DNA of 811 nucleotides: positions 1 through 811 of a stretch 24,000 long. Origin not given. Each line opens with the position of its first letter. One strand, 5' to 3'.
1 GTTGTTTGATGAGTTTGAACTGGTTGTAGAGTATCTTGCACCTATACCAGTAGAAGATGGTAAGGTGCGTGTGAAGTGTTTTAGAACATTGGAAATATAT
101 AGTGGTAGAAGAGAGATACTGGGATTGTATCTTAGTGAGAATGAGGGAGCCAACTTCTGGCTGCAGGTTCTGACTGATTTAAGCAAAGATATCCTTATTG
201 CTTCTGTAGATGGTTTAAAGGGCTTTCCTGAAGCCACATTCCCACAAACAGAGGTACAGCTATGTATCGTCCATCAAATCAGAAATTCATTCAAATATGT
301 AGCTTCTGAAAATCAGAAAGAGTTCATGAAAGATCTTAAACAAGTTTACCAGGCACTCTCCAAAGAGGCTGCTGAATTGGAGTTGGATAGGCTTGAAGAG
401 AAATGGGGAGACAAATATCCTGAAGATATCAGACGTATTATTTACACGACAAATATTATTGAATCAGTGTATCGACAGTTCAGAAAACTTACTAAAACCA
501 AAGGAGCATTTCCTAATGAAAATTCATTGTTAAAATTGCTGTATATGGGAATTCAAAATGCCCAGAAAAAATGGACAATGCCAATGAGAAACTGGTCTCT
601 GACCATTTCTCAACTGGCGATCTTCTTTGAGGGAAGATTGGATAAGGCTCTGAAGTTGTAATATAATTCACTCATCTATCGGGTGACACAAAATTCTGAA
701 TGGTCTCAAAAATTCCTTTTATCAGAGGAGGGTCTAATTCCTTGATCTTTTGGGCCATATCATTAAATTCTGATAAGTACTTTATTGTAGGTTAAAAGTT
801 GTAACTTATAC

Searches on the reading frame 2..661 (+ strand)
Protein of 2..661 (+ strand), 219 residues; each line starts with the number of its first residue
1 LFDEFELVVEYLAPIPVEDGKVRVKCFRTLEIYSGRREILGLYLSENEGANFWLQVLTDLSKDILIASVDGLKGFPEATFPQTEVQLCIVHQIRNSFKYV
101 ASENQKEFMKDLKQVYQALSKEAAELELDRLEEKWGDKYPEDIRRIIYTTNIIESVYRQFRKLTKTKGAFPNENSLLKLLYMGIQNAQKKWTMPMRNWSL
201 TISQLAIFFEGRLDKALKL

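Call 72: search_protein_families(library=ncbifam, proteins=[window:2-661:+], max_evalue=0.00001)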
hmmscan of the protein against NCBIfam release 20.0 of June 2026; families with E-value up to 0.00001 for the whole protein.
window:2-661:+ (219 aa): 2 families
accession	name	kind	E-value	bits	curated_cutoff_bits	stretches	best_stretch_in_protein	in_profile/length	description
NF033543.2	transpos_IS256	equivalog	1.1e-47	162.7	150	2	34-140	152-268/338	IS256 family transposase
NF033544.1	transpos_IS1249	exception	2e-07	30.5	300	1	36-121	115-202/382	IS1249 family transposase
